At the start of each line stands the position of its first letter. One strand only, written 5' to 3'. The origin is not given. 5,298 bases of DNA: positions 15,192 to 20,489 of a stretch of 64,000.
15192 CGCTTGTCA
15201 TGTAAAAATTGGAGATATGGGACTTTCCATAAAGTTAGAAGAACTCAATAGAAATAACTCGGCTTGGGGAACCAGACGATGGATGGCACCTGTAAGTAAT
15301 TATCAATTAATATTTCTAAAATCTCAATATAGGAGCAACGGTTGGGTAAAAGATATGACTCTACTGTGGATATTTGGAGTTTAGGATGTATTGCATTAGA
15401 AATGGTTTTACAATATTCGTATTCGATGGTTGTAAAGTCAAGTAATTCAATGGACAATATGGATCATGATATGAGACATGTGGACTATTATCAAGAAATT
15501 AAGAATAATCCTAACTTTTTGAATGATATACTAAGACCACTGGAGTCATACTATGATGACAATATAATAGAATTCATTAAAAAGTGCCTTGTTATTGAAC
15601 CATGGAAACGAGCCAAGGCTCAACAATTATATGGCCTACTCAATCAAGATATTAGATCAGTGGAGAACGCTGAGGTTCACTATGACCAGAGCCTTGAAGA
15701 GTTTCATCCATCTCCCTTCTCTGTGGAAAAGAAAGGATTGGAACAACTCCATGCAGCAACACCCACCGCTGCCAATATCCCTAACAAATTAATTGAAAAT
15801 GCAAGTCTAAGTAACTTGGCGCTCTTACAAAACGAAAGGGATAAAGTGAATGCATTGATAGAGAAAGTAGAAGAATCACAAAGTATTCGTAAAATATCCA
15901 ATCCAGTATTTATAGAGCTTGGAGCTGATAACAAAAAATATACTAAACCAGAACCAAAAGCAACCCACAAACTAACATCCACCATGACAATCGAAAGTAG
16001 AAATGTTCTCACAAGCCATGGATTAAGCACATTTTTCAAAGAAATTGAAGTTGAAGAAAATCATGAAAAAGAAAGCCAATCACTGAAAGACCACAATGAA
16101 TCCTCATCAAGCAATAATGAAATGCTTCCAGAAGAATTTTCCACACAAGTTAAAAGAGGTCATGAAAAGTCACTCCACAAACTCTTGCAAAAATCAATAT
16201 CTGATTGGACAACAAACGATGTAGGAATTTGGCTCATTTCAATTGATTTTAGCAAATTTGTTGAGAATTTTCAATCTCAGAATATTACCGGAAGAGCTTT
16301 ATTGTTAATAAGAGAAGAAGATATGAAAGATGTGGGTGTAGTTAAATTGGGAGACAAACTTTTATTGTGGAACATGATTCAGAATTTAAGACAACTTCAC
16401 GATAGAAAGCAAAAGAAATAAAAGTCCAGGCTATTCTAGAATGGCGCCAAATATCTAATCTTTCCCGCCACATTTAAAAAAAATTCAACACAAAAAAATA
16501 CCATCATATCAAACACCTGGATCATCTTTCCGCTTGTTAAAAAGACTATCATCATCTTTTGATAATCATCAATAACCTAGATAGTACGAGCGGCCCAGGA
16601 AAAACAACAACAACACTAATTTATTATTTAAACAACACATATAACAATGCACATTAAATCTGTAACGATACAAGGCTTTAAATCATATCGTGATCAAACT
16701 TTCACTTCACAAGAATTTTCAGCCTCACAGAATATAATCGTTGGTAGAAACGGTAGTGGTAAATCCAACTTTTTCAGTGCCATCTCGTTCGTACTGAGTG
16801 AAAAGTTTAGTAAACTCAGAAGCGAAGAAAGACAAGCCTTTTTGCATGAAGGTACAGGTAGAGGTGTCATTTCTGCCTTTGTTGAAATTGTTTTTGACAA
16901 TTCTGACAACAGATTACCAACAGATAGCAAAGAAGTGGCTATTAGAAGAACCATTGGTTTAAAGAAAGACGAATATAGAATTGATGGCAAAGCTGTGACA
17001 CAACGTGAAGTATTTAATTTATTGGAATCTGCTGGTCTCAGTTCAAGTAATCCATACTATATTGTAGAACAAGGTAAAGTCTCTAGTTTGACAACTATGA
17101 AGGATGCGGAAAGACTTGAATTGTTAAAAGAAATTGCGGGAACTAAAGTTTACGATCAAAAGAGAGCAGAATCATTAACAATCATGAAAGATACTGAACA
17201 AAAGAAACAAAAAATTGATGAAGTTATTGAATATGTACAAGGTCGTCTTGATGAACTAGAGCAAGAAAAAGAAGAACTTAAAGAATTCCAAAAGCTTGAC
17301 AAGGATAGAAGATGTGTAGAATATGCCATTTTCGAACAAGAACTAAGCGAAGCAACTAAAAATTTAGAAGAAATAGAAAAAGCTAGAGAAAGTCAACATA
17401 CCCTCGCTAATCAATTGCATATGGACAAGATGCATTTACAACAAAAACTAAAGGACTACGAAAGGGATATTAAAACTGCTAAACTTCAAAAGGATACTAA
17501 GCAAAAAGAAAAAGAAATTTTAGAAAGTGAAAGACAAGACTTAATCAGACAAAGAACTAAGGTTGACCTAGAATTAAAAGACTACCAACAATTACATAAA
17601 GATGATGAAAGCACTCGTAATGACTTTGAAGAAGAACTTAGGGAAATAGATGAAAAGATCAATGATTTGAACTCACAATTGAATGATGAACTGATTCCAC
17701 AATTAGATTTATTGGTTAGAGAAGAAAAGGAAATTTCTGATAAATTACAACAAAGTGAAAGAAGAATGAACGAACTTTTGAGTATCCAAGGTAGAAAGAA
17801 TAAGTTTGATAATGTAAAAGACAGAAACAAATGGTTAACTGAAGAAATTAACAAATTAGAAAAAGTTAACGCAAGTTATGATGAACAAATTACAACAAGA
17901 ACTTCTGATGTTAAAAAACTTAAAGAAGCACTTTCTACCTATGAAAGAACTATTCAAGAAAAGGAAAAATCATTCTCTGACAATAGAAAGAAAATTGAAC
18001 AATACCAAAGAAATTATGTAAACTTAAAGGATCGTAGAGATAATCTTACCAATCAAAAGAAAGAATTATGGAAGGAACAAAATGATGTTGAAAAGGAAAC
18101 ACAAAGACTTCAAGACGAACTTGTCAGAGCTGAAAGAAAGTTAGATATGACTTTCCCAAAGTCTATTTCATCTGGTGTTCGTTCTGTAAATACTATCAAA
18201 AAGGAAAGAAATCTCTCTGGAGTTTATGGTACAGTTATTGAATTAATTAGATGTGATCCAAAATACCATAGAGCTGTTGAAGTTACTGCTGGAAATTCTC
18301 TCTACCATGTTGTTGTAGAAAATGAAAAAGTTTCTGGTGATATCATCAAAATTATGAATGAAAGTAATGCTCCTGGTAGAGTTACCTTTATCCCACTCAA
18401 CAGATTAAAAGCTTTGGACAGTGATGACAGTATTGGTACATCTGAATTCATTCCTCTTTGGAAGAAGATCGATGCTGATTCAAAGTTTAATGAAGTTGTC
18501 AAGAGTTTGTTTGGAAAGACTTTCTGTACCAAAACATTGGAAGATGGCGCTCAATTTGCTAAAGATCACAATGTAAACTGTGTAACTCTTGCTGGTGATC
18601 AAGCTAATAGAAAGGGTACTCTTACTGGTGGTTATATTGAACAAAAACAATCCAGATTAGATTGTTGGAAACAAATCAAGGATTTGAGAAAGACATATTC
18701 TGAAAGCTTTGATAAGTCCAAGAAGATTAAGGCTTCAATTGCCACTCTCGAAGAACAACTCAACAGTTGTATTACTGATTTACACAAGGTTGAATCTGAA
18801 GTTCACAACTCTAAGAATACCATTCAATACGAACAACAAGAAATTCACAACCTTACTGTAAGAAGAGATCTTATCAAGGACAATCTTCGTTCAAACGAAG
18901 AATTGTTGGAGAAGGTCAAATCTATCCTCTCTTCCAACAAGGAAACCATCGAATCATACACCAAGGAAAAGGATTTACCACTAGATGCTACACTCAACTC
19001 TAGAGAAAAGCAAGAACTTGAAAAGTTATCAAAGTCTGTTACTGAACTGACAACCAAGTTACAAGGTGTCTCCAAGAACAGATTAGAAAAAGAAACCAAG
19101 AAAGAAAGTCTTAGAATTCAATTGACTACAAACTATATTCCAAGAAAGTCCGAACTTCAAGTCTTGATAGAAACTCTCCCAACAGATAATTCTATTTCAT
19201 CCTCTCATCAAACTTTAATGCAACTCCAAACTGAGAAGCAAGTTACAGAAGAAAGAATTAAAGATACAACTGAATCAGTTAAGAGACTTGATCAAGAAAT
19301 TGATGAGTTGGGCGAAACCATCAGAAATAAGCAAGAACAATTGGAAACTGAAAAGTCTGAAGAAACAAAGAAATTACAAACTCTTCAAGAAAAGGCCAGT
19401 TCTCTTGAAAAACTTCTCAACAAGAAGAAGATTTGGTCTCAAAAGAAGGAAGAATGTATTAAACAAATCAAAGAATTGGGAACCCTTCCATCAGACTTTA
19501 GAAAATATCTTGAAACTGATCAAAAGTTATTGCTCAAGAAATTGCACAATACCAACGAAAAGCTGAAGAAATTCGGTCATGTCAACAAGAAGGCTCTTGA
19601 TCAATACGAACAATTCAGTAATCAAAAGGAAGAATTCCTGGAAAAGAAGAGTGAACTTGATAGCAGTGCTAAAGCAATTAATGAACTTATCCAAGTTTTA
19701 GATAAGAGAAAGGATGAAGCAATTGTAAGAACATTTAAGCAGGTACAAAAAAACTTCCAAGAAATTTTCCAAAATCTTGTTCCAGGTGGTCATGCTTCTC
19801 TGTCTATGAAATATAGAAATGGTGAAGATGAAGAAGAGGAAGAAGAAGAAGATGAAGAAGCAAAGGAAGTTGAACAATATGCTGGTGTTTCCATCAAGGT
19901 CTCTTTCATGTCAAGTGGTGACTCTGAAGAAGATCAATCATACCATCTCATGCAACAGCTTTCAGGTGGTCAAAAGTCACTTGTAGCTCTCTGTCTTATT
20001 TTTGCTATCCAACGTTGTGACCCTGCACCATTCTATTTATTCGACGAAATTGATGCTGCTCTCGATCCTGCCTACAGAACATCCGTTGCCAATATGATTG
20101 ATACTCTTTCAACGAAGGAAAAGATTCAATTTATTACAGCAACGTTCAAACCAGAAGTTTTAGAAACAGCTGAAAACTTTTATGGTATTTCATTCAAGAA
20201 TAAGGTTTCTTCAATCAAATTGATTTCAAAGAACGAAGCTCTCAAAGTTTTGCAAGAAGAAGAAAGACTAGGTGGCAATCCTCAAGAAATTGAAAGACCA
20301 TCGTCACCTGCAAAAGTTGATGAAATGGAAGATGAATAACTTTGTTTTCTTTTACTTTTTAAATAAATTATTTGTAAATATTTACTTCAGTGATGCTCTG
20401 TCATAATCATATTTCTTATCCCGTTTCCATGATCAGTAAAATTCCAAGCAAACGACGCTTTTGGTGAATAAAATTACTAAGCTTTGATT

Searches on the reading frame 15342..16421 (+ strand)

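Call 16: search_protein_families(library=pfam, max_evalue=0.01, proteins=[window:15342-16421:+])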
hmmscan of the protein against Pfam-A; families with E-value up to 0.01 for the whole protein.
window:15342-16421:+ (359 aa): 4 families
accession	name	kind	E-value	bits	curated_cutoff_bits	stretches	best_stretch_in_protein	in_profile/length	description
PF07647.24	SAM_2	-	1.8e-14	54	20.5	1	289-350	4-66/66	SAM domain (Sterile alpha motif)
PF00536.37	SAM_1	-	1.2e-12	48.4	23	1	288-350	2-64/64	SAM domain (Sterile alpha motif)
PF00069.31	Pkinase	-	7.2e-10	39.1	31.7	1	3-96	172-257/263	Protein kinase domain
PF02198.23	SAM_PNT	-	0.0011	19.3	24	1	285-351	16-81/83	Sterile alpha motif (SAM)/Pointed domain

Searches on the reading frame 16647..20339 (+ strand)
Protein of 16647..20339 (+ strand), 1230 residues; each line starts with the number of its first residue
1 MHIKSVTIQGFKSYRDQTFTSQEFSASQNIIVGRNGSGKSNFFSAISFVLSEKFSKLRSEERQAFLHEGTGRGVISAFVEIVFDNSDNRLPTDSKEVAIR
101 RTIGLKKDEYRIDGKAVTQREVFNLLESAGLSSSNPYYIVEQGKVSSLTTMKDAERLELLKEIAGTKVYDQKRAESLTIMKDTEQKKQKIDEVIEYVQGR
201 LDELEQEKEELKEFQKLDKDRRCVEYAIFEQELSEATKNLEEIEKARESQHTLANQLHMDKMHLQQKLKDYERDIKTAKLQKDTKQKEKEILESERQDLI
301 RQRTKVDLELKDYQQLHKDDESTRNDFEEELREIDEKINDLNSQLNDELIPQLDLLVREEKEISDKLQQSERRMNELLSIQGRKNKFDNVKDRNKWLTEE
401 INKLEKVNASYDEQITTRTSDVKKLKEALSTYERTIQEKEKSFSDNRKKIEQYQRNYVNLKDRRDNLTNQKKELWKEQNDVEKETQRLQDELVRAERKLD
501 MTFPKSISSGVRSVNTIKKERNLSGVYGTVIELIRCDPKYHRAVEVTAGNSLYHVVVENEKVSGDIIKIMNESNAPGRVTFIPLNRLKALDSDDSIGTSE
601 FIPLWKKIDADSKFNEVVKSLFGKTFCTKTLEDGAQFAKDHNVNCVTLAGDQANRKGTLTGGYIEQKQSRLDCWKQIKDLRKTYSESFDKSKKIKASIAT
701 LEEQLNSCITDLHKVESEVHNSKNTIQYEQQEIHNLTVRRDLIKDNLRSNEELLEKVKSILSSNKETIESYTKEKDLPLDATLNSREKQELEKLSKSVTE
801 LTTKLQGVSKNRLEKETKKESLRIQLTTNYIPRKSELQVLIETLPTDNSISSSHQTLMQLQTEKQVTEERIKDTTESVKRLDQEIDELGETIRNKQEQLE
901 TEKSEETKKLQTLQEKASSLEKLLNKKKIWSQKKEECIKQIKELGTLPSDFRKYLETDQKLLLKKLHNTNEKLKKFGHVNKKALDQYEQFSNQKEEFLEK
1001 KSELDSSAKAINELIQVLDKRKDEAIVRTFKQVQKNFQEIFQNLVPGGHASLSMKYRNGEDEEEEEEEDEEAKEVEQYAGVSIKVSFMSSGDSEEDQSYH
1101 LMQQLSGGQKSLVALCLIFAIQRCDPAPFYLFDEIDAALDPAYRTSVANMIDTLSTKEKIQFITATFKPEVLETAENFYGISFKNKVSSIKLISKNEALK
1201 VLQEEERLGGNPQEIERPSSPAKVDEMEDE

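Call 8: search_protein_families(library=pfam, max_evalue=0.1, proteins=[window:16647-20339:+])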
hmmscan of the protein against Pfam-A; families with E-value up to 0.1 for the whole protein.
window:16647-20339:+ (1230 aa): 10 families
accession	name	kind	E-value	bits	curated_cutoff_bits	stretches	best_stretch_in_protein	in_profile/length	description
PF02463.25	SMC_N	-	2.3e-44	151.9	40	1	2-1188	1-219/220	RecF/RecN/SMC N terminal domain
PF06470.18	SMC_hinge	-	7e-25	88.1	22.5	1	524-636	2-114/116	SMC proteins Flexible Hinge Domain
PF13175.12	AAA_15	-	2.1e-12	47.8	32.1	1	1-352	1-274/374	AAA ATPase domain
PF13304.12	AAA_21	-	4.7e-12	47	27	2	970-1166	92-297/304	AAA domain, putative AbiEii toxin, Type IV TA system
PF13476.12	AAA_23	-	2.1e-05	25.7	27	1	5-345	1-200/201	AAA domain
PF00270.35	DEAD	-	0.00051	20.2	26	1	1074-1171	64-164/167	DEAD/DEAH box helicase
PF13555.12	AAA_29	-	0.0016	18.6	27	1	18-51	11-47/61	P-loop containing region of AAA domain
PF16888.10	YwqH-like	-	0.0017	19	33.7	1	397-501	1-95/123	YwqH-like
PF19298.5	KshA_C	-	0.021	15.4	23.3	1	1028-1090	52-114/207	3-Ketosteroid 9alpha-hydroxylase C-terminal domain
PF08655.15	DASH_Ask1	-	0.065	13.6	20.7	0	330-366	11-47/64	DASH complex subunit Ask1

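Call 12: find_encoding_contigs(protein=window:16647-20339:+, max_places=3, flank=1000)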
Protein window:16647-20339:+ (1230 aa): no gene with exactly this product is on record in the collection.

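Call 17: find_homologous_proteins(query=window:16647-20339:+, max_evalue=1e-30)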
Query window:16647-20339:+ (1230 aa): 5301 proteins with E <= 1e-30 among 8000 candidates; the best 120 are listed.
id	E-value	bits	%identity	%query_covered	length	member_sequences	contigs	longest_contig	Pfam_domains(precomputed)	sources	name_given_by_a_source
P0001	0.0e+0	2031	77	100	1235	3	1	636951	PF13175.13,PF06470.19,PF02463.26,PF13304.13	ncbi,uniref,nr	ncbi:hypothetical protein C9374_005085 [Naegleria lovaniensis]|uniref:Structural maintenance of chro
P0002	0.0e+0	1957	99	56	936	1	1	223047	PF13175.13,PF06470.19,PF13476.13,PF02463.26,PF13304.13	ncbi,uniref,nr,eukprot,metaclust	ncbi:structural maintenance of chromosome 3 [Naegleria gruberi]|uniref:Structural maintenance of chr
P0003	0.0e+0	1918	74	100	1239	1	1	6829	PF13175.13,PF06470.19,PF13476.13,PF02463.26,PF13304.13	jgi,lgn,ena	-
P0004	0.0e+0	1676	66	98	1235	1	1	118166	PF13175.13,PF06470.19,PF13476.13,PF02463.26,PF13304.13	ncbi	ncbi:hypothetical protein ABK040_009305 [Willaertia magna]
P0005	0.0e+0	1159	39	95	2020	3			PF13175.13,PF06470.19,PF13476.13,PF13555.13,PF02463.26,PF13304.13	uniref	uniref:SMC hinge domain-containing protein n=1 Tax=Leersia perrieri TaxID=77586 RepID=A0A0D9VBW3_9OR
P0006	0.0e+0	1066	47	98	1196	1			PF13175.13,PF06470.19,PF13476.13,PF02463.26,PF13304.13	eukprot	eukprot:gene3454-6103_t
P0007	2.2e-296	1004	45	95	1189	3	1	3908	PF06470.19,PF13476.13,PF27605.1,PF02463.26,PF13304.13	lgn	-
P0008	3.5e-288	977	42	98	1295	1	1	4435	PF13175.13,PF06470.19,PF13476.13,PF02463.26,PF13304.13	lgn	-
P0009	2.0e-283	961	42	98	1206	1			PF13175.13,PF06470.19,PF13476.13,PF02463.26,PF13304.13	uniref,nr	uniref:Structural maintenance of chromosomes protein n=1 Tax=Actinia equina TaxID=6106 RepID=A0A6C0W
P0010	1.2e-275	936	41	98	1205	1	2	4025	PF13175.13,PF06470.19,PF02463.26,PF13304.13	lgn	-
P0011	3.8e-275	934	41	98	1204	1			PF13175.13,PF06470.19,PF02463.26,PF13304.13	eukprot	eukprot:c13037_g1_i1 orf=123-3737(+)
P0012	1.6e-274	932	41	98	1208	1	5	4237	PF13175.13,PF06470.19,PF02463.26,PF13304.13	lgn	-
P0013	2.8e-274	931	41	98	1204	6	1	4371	PF13175.13,PF06470.19,PF13476.13,PF02463.26,PF13304.13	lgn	-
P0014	9.2e-274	929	42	97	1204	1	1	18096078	PF13175.13,PF06470.19,PF13476.13,PF02463.26,PF13304.13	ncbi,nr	ncbi:structural maintenance of chromosomes protein 3 [Nematostella vectensis]|nr:structural maintena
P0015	9.7e-274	929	41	98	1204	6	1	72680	PF13175.13,PF06470.19,PF13476.13,PF02463.26,PF13304.13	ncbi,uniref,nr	ncbi:structural maintenance of chromosomes protein 3 isoform X1 [Asparagus officinalis]|uniref:struc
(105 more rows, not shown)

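Call 18: find_encoding_contigs(protein=P0002, max_places=3, flank=10000)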
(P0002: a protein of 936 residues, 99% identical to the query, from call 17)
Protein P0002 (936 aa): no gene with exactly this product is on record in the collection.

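Call 19: find_encoding_contigs(protein=P0001, max_places=3, flank=10000)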
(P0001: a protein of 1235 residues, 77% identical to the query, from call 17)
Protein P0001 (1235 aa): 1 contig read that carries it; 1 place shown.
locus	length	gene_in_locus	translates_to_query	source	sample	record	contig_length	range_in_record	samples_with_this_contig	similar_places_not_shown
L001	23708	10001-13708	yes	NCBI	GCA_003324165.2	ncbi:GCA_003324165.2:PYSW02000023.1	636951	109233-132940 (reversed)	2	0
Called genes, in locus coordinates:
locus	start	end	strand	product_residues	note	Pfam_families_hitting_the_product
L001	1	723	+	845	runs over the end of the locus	PF01699:Na_Ca_ex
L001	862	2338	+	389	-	PF00389:2-Hacid_dh, PF02826:2-Hacid_dh_C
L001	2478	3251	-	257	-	-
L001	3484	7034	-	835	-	-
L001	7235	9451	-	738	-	-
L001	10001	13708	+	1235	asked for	PF02463:SMC_N, PF13175:AAA_15, PF06470:SMC_hinge, PF13304:AAA_21 (weak)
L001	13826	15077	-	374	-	PF24929:GlfB_C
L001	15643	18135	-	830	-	PF00773:RNB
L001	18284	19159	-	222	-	PF03134:TB2_DP1_HVA22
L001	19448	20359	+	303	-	PF01712:dNK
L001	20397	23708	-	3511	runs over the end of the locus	PF13415:Beta-prop_FBX42, PF13854:Kelch_HCF, PF24681:Kelch_KLHDC2_KLHL20_DRC7, PF01344:Kelch_1, PF13415:Beta-prop_FBX42, PF24981:Beta-prop_ATRN-LZTR1, PF13415:Beta-prop_FBX42 (weak), PF02893:GRAM, +15 more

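Call 20: find_encoding_contigs(protein=P0004, max_places=3, flank=10000)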
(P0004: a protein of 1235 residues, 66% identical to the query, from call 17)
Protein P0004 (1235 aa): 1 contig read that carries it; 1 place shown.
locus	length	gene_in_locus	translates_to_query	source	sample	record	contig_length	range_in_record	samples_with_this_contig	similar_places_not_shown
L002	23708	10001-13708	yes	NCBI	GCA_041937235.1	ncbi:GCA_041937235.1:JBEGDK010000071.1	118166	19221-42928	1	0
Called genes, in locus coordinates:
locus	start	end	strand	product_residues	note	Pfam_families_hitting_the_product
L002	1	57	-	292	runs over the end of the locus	-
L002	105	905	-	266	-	PF04664:OGFr_N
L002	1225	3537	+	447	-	PF25384:Alsin_RLD (faint), PF25390:WD40_RLD, PF13540:RCC1_2 (weak), PF00415:RCC1 (weak), PF13540:RCC1_2, PF00415:RCC1, PF13540:RCC1_2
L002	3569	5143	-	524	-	PF00201:UDPGT, PF04101:Glyco_tran_28_C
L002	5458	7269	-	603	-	-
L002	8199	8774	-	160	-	-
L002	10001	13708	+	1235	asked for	PF02463:SMC_N, PF13175:AAA_15, PF13476:AAA_23 (weak), PF06470:SMC_hinge, PF13304:AAA_21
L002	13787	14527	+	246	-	-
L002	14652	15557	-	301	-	PF00153:Mito_carr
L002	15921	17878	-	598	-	PF00390:malic, PF03949:Malic_M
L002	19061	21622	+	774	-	PF01699:Na_Ca_ex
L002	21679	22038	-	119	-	-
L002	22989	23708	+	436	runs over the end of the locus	PF00515:TPR_1 (faint)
